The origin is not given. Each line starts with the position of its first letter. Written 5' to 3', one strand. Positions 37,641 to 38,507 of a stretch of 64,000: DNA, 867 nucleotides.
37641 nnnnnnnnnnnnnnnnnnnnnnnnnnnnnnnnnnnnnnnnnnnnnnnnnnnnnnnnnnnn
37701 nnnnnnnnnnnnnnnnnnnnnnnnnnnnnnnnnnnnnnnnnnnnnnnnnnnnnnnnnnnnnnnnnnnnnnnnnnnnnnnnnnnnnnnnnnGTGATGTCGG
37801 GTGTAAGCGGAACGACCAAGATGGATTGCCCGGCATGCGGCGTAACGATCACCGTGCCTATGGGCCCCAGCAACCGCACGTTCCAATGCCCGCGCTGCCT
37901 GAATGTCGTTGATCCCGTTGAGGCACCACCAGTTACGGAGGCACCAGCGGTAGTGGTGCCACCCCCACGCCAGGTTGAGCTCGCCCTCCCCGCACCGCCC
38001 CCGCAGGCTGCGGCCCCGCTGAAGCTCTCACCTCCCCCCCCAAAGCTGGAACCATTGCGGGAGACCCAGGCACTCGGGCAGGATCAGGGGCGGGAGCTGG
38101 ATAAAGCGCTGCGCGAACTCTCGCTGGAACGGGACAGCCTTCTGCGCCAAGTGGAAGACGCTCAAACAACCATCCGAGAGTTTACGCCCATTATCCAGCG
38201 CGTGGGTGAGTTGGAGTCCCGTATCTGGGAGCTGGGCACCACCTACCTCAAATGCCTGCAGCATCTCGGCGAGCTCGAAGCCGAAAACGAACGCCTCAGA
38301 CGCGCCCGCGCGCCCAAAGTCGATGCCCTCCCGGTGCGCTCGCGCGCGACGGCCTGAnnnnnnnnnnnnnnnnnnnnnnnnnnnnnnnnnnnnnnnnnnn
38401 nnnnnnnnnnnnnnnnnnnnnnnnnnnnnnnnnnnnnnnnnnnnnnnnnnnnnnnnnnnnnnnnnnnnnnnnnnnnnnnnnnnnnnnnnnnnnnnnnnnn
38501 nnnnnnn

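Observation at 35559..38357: ParA/MinD-like ATPase + ExeA-like AAA+ ATPase divergent from two zinc-ribbon / coiled-coil proteins: candidate positioning-scaffold module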

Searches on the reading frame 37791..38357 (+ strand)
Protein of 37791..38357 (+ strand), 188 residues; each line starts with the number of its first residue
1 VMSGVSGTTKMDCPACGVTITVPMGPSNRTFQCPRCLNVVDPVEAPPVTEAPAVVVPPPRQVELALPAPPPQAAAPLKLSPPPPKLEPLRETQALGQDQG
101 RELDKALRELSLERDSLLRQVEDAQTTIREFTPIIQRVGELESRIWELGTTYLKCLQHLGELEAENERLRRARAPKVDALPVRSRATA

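Call 8: search_protein_families(library=pfam, proteins=[window:37791-38357:+], max_evalue=0.01)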
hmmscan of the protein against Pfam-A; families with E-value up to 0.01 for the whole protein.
window:37791-38357:+ (188 aa): 3 families
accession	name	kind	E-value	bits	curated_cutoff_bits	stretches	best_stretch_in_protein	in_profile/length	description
PF23548.1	Zn_ribbon_FGT1_2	-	0.00028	20.8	27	1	10-36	2-26/35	FORGETTER1 second zinc ribbon domain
PF14197.11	Cep57_CLD_2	-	0.00087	19.8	27.1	0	103-131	22-50/67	Centrosome localisation domain of PPC89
PF07282.18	Cas12f1-like_TNB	-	0.009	16.6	26.3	0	9-39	27-49/60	Cas12f1-like, TNB domain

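Call 9: search_protein_families(library=ncbifam, proteins=[window:37791-38357:+], max_evalue=0.01)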
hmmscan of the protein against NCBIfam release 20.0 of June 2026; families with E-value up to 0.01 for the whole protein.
window:37791-38357:+ (188 aa): 0 families

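Call 22: search_protein_families(library=padloc, proteins=[window:37791-38357:+], max_evalue=0.01)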
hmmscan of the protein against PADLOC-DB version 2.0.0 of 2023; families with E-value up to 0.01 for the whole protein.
window:37791-38357:+ (188 aa): 1 family
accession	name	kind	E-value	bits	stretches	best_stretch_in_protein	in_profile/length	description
PDLC01691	Cas12f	-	0.0042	15.1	1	7-36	285-311/332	CAS-V-F; effector__SPE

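Call 29: search_protein_families(library=pfam, alignment_id=A2, max_evalue=0.1)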
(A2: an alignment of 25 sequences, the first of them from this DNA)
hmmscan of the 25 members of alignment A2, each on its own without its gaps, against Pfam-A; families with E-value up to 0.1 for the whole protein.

A. member 1, seq(188 aa): 7 families
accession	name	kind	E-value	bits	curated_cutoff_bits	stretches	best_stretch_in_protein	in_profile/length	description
PF23548.1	Zn_ribbon_FGT1_2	-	0.00028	20.8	27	1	10-36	2-26/35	FORGETTER1 second zinc ribbon domain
PF14197.11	Cep57_CLD_2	-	0.00087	19.8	27.1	1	103-131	22-50/67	Centrosome localisation domain of PPC89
PF07282.18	Cas12f1-like_TNB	-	0.009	16.6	26.3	1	9-39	27-49/60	Cas12f1-like, TNB domain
PF13851.11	GAS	-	0.011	15.6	32.3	1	98-172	54-128/200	Growth-arrest specific micro-tubule binding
PF24441.1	DUF7560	-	0.013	15.6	27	0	8-22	3-17/44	Family of unknown function (DUF7560)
PF05837.17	CENP-H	-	0.06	13.6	29.9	1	110-176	60-129/202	Centromere protein H (CENP-H)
PF12647.12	RNHCP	-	0.088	13.2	24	0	9-38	2-31/90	RNHCP domain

B. families by the number of members that match (of 25 scanned): 78 families (the first 25 are shown)
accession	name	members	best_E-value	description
PF12773.13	DZR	15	0.0012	Double zinc ribbon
PF24042.1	DUF7351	14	0.00079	Domain of unknown function (DUF7351)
PF13717.11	Zn_ribbon_4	13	1.2e-05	zinc-ribbon domain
PF12760.12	Zn_ribbon_IS1595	12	0.0013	Transposase zinc-ribbon domain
PF15777.11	Anti-TRAP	11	0.00012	Tryptophan RNA-binding attenuator protein inhibitory protein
PF13248.11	Zn_ribbon_3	10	0.0067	zinc-ribbon domain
PF24441.1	DUF7560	9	0.00022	Family of unknown function (DUF7560)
PF13719.11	Zn_ribbon_5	9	0.00025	zinc-ribbon domain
PF23548.1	Zn_ribbon_FGT1_2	9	0.00028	FORGETTER1 second zinc ribbon domain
PF12647.12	RNHCP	9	0.0037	RNHCP domain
PF21344.3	Zn_ribbon_LysW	8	0.0016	Alpha-aminoadipate carrier protein LysW-like, globular domain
PF23454.1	Zn_ribbon_Brz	7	0.00062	Transcriptional regulator Brz zinc beta ribbon domain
PF24460.1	DUF7575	7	0.008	Domain of unknown function (DUF7575)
PF07282.18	Cas12f1-like_TNB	6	0.009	Cas12f1-like, TNB domain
PF21276.3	ZNF512_C2HC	5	0.004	Zinc finger protein 512, C2HC zinc finger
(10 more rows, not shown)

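Call 48: find_homologous_proteins(query=A2, max_evalue=0.001)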
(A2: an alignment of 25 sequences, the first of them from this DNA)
Query A2 (25 sequences) (188 aa, profile of the alignment): 14 proteins with E <= 0.001 among 8000 candidates.
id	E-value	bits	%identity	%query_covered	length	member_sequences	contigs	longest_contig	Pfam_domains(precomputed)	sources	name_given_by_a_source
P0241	1.5e-48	184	39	21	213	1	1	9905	-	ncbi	-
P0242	1.5e-45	174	32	24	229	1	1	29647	-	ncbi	-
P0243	9.4e-45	171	-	-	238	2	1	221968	-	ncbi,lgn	-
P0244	6.7e-36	142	45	15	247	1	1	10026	-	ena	-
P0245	1.3e-35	141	36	24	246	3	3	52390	-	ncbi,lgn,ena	-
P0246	3.1e-35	140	41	18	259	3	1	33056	-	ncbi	ncbi:MAG TPA: hypothetical protein VF585_11640 [Chthoniobacterales bacterium]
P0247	8.6e-35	139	32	16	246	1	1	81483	-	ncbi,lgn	-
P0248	2.6e-29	121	-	-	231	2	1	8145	-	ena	-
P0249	2.7e-29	121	42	12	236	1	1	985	-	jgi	jgi:hypothetical protein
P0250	6.0e-29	119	28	82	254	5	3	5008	-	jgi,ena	-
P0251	3.5e-28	117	39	32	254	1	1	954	-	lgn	-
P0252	9.8e-27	112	-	-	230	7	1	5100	-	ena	-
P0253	1.7e-25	108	-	-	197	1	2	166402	-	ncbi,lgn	ncbi:MAG: hypothetical protein ABIT76_10465 [Chthoniobacterales bacterium]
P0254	3.9e-6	45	100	71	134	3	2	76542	-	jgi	-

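Call 56: predict_structure(alignment_id=A4)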
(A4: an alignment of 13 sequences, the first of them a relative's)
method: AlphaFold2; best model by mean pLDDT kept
length: 259 residues; sequences in the alignment: 13
mean_pLDDT: 75.3   pTM: 0.55
mean pLDDT of the five models: 75.3, 71.0, 70.0, 68.9, 67.9
residues with pLDDT >= 90: 49; 70-90: 128; 50-70: 47; < 50: 35
segments of 3 or more residues with pLDDT < 50: 45-62, 243-259
pLDDT, mean of each block of 10 residues (from residue 1): 79 91 87 92 51 40 72 95 94 82 74 63 82 87 73 82 88 61 83 87 87 84 79 54 44 42
secondary structure, 60 per line:
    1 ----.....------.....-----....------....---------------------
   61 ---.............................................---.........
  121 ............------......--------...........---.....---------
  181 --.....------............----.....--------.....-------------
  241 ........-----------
elements in order: E5-9 E16-20 E26-29 E36-39 H64-108 H112-132 E139-144 H153-163 E167-171 E183-187 H194-205 E210-214 E223-227 H241-248

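Call 59: fold_search(model_id=the predicted structure, library=pdb)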
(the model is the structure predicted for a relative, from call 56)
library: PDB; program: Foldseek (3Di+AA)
matches with E <= 10: 943; with E <= 0.001: 0
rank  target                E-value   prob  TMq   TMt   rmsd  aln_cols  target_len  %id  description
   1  5f2z_A                7.2e-02  0.06  0.10  0.11  18.1       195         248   10  Crystal structure of membrane associated PatA from Mycobacterium smegmatis in complex with palmitate - P21 space group (released 2016-03-09)
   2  7s5m_D                8.1e-02  0.16  0.14  0.11  13.4       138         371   13  Crystal Structure of a 8-amino-7-oxononanoate synthase/2-amino-3-ketobutyrate coenzyme A ligase from Mycobacterium sme (released 2021-09-22)
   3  3dlb_A                1.1e-01  0.16  0.15  0.07  12.1       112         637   14  Crystal structure of the guide-strand-containing Argonaute protein silencing complex (released 2008-09-02)
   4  7s5m_A                1.1e-01  0.12  0.14  0.10  13.2       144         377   15  Crystal Structure of a 8-amino-7-oxononanoate synthase/2-amino-3-ketobutyrate coenzyme A ligase from Mycobacterium sme (released 2021-09-22)
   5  7sb7_A                1.5e-01  0.15  0.17  0.23  15.9       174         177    9  Crystal structure of T. brucei hypoxanthine guanine phosphoribosyltransferase in complex with (4S,7S)-7-hydroxy-4-((gu (released 2022-03-02)
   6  3wy7_D                1.5e-01  0.13  0.15  0.11  13.3       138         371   14  Crystal structure of Mycobacterium smegmatis 7-Keto-8-aminopelargonic acid (KAPA) synthase BioF (released 2014-12-17)
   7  5jv5_A                1.6e-01  0.20  0.18  0.25  15.0       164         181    9  Trypanosome brucei Hypoxanthine-guanine phosphoribosyltranferase in complex with Guanosine 5' monophosphate (released 2016-11-09)
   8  1p19_B                1.8e-01  0.25  0.17  0.23  12.4       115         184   10  Hypoxanthine Phosphoribosyltransferase from Trypanosoma cruzi, in complex with the product IMP (released 2004-05-18)
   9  5xpa_A                2.0e-01  0.12  0.15  0.07  12.2       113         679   11  Crystal structure of T. thermophilus Argonaute protein complexed with a bulge 9'U10' on the target strand (released 2018-04-18)
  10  5xq2_A                2.3e-01  0.10  0.14  0.07  13.3       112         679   12  Crystal structure of T. thermophilus Argonaute protein complexed with a bulge 5A6 on the guide strand (released 2017-10-04)
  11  6f5v_A                2.4e-01  0.15  0.16  0.11  13.0       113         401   10  Crystal structure of the prephenate aminotransferase from Arabidopsis thaliana (released 2019-03-13)
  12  2w8u                  2.6e-01  0.15  0.16  0.11  12.8       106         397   10  SPT with PLP, N100Y (released 2009-01-27)
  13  2w8v                  2.6e-01  0.15  0.16  0.11  12.8       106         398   10  SPT with PLP, N100W (released 2009-01-27)
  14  5jv5_B                2.6e-01  0.13  0.15  0.20  12.4       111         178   13  Trypanosome brucei Hypoxanthine-guanine phosphoribosyltranferase in complex with Guanosine 5' monophosphate (released 2016-11-09)
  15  1nul_B                2.6e-01  0.11  0.16  0.26  14.7       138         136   14  XPRTASE FROM E. COLI (released 1997-05-15)
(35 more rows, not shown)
